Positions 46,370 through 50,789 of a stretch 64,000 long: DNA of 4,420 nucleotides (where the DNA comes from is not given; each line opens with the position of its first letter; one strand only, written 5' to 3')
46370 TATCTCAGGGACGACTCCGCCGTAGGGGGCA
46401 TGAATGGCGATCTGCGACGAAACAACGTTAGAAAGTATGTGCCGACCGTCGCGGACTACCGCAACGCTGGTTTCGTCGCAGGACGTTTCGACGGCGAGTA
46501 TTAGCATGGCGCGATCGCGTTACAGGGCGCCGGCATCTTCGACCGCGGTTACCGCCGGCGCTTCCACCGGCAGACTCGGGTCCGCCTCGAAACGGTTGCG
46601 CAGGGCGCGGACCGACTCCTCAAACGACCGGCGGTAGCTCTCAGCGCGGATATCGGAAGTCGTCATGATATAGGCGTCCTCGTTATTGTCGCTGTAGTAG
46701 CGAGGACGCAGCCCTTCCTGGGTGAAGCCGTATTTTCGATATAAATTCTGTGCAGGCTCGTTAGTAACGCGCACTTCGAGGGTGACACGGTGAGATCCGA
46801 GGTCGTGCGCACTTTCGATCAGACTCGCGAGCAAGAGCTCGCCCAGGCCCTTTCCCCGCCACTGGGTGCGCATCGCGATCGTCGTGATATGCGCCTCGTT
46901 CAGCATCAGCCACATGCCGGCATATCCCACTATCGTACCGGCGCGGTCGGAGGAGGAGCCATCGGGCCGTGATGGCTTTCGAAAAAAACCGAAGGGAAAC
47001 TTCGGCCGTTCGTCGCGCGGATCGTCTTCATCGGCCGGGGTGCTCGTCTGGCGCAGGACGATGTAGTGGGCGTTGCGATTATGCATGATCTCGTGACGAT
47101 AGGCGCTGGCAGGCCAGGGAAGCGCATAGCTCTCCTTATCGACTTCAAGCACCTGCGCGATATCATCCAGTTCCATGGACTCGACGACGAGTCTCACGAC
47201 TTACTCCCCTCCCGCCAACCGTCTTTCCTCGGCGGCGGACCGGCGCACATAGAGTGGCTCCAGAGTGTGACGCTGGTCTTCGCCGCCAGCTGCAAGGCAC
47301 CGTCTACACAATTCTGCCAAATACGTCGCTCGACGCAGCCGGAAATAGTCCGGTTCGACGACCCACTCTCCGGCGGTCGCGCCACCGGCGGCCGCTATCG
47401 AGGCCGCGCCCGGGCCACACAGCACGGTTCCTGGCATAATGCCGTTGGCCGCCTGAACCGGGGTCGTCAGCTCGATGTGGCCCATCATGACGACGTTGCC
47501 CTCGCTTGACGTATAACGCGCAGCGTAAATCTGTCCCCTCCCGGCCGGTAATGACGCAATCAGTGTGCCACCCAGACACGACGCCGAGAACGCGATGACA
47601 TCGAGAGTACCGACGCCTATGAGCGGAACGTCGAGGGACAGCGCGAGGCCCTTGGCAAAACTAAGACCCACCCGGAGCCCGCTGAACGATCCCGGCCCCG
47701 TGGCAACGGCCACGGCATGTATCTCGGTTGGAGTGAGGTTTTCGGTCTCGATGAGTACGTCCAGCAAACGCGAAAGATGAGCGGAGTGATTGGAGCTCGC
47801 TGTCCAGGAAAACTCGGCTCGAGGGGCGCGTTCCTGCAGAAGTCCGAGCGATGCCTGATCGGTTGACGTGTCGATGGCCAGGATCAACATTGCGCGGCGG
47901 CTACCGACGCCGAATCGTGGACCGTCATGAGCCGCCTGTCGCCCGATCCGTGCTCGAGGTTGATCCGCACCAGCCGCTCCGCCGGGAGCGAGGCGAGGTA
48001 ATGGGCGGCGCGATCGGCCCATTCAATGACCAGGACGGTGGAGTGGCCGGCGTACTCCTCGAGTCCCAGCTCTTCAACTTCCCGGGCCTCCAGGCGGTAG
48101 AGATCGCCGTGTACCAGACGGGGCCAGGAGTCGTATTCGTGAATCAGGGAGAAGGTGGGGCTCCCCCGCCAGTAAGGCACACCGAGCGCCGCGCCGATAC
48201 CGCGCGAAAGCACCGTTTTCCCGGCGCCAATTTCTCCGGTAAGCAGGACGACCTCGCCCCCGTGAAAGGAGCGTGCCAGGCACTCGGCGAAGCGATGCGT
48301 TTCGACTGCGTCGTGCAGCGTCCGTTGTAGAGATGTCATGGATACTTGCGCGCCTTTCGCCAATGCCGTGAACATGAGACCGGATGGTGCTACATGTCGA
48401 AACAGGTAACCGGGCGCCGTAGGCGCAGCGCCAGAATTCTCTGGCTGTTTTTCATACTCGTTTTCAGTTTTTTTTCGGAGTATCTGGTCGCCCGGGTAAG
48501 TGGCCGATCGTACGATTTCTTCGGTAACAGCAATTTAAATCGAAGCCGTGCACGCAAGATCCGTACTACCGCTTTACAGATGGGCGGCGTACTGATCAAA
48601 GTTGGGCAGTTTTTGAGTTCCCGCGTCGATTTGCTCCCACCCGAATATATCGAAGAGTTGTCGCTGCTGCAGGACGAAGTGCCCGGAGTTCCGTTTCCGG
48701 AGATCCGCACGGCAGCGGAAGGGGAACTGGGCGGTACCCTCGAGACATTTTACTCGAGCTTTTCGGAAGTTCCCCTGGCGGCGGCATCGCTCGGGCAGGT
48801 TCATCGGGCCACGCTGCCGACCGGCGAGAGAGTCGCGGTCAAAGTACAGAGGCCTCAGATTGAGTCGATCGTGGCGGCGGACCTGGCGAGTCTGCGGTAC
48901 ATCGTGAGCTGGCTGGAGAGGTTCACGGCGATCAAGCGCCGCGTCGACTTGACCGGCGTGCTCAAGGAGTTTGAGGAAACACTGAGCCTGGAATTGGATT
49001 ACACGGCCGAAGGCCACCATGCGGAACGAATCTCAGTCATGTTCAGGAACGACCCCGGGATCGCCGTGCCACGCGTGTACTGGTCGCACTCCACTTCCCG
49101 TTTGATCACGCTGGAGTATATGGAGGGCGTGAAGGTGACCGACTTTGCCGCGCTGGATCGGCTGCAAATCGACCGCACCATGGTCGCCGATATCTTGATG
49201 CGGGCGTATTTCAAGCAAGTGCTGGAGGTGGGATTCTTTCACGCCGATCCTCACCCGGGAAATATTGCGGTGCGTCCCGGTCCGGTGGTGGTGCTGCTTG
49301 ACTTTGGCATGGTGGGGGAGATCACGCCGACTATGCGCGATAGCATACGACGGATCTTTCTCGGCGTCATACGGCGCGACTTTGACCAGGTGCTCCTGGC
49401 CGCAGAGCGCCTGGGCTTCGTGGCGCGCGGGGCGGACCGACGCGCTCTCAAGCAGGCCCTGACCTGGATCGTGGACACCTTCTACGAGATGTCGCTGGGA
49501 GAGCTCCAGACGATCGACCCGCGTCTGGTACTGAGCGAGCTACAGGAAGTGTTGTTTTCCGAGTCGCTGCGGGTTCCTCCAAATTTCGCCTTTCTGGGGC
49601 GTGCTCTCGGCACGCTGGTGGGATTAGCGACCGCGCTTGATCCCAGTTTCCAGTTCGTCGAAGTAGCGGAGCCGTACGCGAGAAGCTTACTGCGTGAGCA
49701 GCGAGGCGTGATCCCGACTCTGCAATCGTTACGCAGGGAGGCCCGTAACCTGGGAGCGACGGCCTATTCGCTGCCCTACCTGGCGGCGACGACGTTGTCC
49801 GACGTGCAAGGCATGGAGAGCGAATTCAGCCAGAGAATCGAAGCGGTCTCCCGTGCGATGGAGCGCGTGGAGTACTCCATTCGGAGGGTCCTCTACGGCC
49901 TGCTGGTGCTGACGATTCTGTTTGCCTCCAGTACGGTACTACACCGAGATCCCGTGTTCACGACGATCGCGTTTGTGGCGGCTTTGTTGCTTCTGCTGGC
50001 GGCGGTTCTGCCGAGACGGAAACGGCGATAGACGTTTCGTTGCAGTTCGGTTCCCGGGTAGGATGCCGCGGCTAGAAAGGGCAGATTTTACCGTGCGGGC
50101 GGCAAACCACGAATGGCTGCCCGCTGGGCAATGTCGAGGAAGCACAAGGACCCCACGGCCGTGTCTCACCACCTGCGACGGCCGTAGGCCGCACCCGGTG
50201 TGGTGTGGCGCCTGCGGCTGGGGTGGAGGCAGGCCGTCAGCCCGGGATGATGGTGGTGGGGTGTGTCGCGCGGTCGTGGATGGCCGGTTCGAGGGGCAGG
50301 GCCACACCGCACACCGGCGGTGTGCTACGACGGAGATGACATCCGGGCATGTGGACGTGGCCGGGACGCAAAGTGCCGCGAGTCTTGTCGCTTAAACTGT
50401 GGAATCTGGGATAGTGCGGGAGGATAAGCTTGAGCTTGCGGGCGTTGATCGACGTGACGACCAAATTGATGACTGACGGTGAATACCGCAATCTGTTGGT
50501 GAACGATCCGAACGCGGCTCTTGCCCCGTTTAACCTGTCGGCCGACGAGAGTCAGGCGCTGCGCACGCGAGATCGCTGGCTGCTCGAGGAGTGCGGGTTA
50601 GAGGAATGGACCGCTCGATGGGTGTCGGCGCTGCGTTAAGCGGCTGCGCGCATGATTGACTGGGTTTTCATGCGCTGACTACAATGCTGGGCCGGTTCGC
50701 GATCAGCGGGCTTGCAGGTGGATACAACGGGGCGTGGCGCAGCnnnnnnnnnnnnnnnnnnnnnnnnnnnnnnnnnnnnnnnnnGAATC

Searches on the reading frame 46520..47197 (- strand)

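Call 3: search_protein_families(library=pfam, proteins=[window:46520-47197:-], max_evalue=0.01)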
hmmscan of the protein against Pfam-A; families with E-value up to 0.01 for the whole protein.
window:46520-47197:- (225 aa): 7 families
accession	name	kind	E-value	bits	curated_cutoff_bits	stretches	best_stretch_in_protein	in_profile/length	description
PF00583.31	Acetyltransf_1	-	9.4e-17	61.8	20.7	1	84-158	39-116/116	Acetyltransferase (GNAT) family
PF13508.13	Acetyltransf_7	-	1.1e-11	45.4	27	1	87-159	12-83/84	Acetyltransferase (GNAT) domain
PF13673.13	Acetyltransf_10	-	4.5e-10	40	23.6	1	87-161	40-110/128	Acetyltransferase (GNAT) domain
PF13302.13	Acetyltransf_3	-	1.7e-07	32.5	25.4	1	2-159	1-138/138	Acetyltransferase (GNAT) domain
PF08445.16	FR47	-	3.1e-07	30.7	22.1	1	98-160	18-79/86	FR47-like protein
PF13420.13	Acetyltransf_4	-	0.0033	17.9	24.3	1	86-173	57-149/155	Acetyltransferase (GNAT) domain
PF13523.12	Acetyltransf_8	-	0.0063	16.6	27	0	111-162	89-141/145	Acetyltransferase (GNAT) domain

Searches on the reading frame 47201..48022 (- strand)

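Call 3: search_protein_families(library=pfam, proteins=[window:47201-48022:-], max_evalue=0.01)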
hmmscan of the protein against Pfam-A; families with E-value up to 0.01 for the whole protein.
window:47201-48022:- (273 aa): 1 family
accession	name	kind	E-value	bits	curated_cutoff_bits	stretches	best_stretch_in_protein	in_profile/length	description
PF00814.31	TsaD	-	1.6e-25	90.7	24.8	1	75-174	25-130/264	tRNA N6-adenosine threonylcarbamoyltransferase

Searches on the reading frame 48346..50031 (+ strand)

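Call 3: search_protein_families(library=pfam, proteins=[window:48346-50031:+], max_evalue=0.01)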
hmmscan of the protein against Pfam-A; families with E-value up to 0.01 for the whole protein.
window:48346-50031:+ (561 aa): 2 families
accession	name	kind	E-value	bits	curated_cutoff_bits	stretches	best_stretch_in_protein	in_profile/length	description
PF03109.22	ABC1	-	2.4e-77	259.8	22.9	1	108-350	2-241/244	ABC1 atypical kinase-like domain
PF01636.29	APH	-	5.1e-06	26.9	23.2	1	278-324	153-198/239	Phosphotransferase enzyme family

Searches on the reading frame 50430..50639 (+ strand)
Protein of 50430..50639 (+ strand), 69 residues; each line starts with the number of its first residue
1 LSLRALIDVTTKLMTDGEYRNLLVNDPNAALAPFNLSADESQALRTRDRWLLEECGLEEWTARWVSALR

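Call 77: search_protein_families(library=ncbifam, proteins=[window:50430-50639:+], max_evalue=0.00001)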
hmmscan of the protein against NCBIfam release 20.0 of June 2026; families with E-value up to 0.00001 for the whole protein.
window:50430-50639:+ (69 aa): 1 family
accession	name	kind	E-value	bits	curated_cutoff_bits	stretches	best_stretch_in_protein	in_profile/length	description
NF038399.1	NH_RiPP_Os17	domain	1.9e-08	34.3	40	1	11-53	8-52/63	Os1348 family NHLP clan protein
